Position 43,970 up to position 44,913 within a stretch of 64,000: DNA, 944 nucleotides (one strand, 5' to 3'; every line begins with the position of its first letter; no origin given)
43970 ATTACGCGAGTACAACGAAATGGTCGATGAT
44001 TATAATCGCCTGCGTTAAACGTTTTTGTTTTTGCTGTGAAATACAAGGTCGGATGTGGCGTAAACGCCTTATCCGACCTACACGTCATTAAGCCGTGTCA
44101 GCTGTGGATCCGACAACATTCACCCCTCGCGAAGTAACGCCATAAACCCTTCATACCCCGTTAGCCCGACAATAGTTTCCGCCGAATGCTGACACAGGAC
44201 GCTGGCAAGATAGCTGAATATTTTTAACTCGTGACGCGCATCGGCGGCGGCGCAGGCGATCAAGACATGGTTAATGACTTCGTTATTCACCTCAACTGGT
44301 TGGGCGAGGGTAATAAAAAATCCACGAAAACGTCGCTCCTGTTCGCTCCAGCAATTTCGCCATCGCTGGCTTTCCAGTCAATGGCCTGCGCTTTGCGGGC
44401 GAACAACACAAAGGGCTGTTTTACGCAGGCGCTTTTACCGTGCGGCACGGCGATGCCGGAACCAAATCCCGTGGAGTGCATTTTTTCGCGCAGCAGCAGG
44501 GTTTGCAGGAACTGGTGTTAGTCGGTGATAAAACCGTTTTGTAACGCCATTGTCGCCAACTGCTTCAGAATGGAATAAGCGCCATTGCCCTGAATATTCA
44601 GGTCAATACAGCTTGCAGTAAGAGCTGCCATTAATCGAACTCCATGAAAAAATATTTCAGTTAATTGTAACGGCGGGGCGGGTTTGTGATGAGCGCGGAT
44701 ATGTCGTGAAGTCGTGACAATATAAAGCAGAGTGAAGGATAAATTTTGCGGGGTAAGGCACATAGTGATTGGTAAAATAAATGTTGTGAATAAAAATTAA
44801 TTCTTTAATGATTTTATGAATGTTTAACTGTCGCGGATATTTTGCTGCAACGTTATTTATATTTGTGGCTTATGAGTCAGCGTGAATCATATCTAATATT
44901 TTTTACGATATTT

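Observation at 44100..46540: frvRXBA position occupied by a disrupted PTS EIIA gene and a coiled-coil outer-membrane beta-barrel gene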

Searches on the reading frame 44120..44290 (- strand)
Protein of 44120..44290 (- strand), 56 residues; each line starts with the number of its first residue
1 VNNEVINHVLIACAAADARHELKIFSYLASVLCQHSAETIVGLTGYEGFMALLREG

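Call 4: search_protein_families(proteins=[window:44120-44290:-], library=ncbifam, max_evalue=0.01)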
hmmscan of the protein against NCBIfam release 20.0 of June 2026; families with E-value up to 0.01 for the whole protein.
window:44120-44290:- (56 aa): 1 family
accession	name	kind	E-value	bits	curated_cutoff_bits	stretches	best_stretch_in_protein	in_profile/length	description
NF007366.0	PRK09863.1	equivalog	3.3e-22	78.7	426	1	2-56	532-586/586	putative frv operon regulatory protein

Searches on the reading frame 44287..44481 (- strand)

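Call 4: search_protein_families(proteins=[window:44287-44481:-], library=ncbifam, max_evalue=0.01)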
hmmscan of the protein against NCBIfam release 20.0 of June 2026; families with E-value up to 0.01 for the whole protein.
window:44287-44481:- (64 aa): 5 families
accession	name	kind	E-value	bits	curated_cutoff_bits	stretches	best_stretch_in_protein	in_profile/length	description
NF007389.0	PRK09913.1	equivalog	9e-23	80.8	151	1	1-44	51-94/148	PTS fructose transporter subunit IIA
TIGR00848.1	fruA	subfamily_domain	4.1e-15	55.8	103.5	1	2-42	50-90/129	fructose PTS transporter subunit IIA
TIGR01419.1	nitro_reg_IIA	equivalog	2e-05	24.5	138.7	1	1-42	53-93/145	PTS IIA-like nitrogen regulatory protein PtsN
NF007293.0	PRK09765.1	equivalog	2.5e-05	23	763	1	3-42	57-96/639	PTS 2-O-a-mannosyl-D-glycerate transporter subunit IIABC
NF008145.0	PRK10896.1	equivalog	0.0016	18.2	221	1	1-40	60-100/161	PTS IIA-like nitrogen regulatory protein PtsN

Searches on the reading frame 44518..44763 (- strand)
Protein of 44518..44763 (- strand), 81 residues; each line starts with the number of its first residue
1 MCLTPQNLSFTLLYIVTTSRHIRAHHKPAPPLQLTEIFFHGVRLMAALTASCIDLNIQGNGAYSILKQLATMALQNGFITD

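Call 4: search_protein_families(proteins=[window:44518-44763:-], library=ncbifam, max_evalue=0.01)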
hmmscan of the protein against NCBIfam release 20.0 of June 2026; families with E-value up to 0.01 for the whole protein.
window:44518-44763:- (81 aa): 1 family
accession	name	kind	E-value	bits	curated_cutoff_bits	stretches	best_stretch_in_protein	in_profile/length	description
NF007389.0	PRK09913.1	equivalog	7.8e-14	51.8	151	1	45-81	1-37/148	PTS fructose transporter subunit IIA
